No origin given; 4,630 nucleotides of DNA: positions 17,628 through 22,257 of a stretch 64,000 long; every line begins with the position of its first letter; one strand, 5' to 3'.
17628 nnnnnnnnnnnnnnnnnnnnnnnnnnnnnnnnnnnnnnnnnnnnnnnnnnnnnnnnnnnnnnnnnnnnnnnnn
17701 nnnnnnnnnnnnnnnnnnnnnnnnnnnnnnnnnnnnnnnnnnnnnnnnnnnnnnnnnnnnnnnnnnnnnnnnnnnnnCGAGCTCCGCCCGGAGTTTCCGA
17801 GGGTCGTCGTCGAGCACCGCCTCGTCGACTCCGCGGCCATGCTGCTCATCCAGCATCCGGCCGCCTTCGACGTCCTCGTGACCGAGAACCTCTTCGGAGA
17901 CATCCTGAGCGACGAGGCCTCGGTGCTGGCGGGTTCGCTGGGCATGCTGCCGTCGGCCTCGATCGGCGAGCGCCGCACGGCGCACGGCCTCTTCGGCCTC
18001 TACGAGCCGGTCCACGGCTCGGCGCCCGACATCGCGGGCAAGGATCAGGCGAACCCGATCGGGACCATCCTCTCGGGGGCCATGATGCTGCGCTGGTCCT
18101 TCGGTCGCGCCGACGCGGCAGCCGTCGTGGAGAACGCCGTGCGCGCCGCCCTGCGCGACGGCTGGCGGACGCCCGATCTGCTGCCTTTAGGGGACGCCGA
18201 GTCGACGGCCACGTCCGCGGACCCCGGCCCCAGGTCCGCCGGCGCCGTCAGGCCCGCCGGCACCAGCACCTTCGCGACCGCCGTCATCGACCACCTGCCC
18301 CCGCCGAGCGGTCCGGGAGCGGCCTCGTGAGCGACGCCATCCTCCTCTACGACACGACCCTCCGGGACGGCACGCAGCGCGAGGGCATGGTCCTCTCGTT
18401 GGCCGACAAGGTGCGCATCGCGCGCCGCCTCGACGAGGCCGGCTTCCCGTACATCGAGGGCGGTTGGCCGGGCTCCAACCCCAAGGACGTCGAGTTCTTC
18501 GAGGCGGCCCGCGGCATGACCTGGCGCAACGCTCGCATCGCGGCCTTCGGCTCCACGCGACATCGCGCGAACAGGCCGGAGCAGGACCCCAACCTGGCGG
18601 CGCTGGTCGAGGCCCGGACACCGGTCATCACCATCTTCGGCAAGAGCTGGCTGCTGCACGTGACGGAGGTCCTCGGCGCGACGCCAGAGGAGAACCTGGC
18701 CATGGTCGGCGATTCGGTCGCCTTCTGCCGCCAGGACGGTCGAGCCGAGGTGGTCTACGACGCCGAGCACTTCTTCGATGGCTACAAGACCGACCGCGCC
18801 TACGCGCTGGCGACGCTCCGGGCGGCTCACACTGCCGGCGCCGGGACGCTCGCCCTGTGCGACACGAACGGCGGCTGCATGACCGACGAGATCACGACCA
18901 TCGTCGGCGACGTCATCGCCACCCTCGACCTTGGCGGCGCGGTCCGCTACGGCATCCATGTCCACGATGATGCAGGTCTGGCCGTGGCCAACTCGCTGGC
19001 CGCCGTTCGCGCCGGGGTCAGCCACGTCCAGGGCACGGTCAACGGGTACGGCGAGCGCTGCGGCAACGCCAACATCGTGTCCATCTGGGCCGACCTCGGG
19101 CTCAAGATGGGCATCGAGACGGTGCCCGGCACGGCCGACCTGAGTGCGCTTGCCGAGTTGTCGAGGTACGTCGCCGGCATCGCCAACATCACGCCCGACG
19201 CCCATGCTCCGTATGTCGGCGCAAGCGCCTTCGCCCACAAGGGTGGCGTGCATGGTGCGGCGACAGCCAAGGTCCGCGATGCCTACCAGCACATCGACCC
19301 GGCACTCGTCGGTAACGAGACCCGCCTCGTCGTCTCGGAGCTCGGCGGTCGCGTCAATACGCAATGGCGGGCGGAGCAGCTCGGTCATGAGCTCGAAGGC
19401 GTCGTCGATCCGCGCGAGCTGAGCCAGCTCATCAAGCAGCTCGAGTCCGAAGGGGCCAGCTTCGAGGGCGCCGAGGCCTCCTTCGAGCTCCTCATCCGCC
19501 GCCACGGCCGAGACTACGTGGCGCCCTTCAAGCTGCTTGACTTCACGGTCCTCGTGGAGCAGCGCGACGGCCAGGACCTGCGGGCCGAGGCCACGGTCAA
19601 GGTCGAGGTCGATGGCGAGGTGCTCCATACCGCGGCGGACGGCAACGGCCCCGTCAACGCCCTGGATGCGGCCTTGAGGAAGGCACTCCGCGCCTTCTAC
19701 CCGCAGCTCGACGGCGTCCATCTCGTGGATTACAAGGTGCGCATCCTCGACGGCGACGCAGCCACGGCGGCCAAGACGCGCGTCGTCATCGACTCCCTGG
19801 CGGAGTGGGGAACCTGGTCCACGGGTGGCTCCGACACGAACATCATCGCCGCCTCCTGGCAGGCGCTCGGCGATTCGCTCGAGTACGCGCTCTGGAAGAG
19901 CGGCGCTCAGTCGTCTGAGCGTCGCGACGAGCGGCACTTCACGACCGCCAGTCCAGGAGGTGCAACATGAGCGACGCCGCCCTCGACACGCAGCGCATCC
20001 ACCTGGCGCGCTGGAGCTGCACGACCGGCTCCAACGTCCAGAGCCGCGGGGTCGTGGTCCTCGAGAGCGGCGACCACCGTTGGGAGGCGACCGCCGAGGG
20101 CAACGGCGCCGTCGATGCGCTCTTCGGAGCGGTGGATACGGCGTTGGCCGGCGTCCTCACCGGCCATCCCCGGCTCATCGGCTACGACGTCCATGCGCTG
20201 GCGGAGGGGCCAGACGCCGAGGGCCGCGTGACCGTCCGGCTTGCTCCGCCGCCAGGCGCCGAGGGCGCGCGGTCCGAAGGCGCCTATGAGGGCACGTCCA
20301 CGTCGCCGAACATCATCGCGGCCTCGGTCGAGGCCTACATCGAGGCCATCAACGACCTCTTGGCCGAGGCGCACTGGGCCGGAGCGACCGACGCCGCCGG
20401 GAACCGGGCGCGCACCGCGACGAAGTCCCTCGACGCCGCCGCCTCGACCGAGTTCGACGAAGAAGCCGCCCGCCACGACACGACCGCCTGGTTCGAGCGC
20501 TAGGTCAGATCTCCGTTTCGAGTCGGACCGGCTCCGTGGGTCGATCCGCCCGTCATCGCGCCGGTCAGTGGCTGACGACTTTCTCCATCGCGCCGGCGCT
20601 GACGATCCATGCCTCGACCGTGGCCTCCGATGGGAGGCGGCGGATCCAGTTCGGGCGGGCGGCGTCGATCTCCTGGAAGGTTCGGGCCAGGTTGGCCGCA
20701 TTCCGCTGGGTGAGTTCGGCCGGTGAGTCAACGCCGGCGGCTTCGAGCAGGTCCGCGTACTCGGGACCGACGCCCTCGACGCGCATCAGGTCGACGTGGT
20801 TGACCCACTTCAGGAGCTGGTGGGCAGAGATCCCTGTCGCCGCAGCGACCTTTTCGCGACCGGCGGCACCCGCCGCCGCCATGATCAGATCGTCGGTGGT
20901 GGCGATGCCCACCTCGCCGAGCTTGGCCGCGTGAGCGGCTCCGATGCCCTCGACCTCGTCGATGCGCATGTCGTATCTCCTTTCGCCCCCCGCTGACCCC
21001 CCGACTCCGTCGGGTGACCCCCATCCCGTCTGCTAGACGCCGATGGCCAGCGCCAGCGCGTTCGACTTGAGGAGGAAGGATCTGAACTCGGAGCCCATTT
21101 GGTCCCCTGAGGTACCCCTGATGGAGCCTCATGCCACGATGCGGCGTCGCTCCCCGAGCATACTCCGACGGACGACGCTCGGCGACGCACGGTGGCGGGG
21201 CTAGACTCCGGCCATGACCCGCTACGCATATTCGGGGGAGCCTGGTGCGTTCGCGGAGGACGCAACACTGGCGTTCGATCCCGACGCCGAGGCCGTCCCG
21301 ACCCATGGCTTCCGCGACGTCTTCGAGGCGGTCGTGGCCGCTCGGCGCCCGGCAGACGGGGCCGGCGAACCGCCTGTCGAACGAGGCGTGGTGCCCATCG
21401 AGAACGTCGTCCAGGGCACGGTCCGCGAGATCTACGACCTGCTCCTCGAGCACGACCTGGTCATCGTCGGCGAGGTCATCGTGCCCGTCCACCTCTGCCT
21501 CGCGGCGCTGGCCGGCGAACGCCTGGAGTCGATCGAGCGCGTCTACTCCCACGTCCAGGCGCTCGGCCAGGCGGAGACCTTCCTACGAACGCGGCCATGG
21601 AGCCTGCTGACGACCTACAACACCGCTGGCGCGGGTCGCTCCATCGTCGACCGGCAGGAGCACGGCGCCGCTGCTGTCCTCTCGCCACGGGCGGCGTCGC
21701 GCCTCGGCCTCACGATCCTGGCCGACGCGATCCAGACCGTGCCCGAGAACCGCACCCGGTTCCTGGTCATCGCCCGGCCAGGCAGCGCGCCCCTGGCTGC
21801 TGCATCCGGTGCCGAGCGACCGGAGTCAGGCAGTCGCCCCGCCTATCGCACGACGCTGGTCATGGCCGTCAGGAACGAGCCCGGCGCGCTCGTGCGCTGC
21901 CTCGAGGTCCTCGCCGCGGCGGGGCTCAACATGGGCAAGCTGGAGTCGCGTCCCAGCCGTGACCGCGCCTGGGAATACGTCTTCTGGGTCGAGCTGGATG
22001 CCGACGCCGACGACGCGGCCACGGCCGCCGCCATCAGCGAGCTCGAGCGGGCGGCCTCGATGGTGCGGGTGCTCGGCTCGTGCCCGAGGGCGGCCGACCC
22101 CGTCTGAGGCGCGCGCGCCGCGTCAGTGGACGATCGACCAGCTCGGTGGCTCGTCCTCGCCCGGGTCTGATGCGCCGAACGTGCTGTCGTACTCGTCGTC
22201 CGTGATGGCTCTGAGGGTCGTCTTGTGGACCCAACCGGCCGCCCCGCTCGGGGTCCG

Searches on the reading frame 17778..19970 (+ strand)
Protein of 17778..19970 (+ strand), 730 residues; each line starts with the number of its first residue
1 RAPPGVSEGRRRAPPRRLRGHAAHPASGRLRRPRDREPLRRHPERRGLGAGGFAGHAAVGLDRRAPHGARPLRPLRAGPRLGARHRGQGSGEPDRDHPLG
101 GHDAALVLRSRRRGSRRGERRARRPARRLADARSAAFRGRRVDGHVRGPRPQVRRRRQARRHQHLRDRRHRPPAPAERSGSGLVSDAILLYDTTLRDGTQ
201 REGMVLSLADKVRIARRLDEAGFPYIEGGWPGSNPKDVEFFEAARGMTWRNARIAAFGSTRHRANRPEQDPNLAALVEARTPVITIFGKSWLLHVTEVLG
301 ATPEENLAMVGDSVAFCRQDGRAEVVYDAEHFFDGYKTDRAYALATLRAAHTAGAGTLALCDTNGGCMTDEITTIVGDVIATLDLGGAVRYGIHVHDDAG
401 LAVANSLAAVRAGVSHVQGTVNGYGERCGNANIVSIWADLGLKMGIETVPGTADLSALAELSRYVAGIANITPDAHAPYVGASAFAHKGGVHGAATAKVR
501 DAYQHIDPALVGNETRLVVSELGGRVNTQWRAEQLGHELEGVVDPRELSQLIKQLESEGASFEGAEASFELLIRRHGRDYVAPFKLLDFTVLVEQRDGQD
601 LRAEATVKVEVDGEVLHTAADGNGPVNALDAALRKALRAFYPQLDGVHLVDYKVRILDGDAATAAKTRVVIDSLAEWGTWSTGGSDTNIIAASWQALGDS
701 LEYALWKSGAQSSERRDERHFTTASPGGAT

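Call 22: search_protein_families(library=pfam, proteins=[window:17778-19970:+], max_evalue=0.001)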
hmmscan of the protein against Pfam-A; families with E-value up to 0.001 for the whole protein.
window:17778-19970:+ (730 aa): 3 families
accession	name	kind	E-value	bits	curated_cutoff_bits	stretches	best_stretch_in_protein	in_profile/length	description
PF00682.25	HMGL-like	-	4.9e-42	144.6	29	1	189-465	3-260/260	HMGL-like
PF08502.15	LeuA_dimer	-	5.7e-25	88.2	24.9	1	565-704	3-130/131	LeuA allosteric (dimerisation) domain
PF22617.1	HCS_D2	-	3.1e-09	37.5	27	1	480-541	2-64/82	Homocitrate synthase post-HMGL domain-like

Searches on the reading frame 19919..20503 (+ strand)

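Call 22: search_protein_families(library=pfam, proteins=[window:19919-20503:+], max_evalue=0.001)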
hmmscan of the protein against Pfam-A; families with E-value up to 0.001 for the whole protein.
window:19919-20503:+ (194 aa): 1 family
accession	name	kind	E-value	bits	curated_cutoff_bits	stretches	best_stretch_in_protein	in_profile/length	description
PF08502.15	LeuA_dimer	-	2.1e-22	79.9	24.9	1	23-147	18-130/131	LeuA allosteric (dimerisation) domain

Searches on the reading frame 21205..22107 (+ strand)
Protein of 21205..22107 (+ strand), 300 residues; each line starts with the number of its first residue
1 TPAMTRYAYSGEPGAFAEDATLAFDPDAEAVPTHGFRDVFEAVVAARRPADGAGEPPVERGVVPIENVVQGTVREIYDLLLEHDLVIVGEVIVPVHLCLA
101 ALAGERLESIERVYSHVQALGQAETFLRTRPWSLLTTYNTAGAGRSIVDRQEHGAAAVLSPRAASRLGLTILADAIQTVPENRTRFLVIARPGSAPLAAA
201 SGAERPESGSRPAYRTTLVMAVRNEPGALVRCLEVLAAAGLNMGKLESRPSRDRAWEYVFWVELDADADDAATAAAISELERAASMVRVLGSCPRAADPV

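Call 22: search_protein_families(library=pfam, proteins=[window:21205-22107:+], max_evalue=0.001)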
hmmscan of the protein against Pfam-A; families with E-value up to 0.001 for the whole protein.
window:21205-22107:+ (300 aa): 2 families
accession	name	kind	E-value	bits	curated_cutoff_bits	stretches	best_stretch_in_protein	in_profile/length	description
PF00800.23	PDT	-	3.1e-47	161.2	25.2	1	8-192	2-179/181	Prephenate dehydratase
PF01842.31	ACT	-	4.9e-09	36.2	27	1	217-281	2-65/66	ACT domain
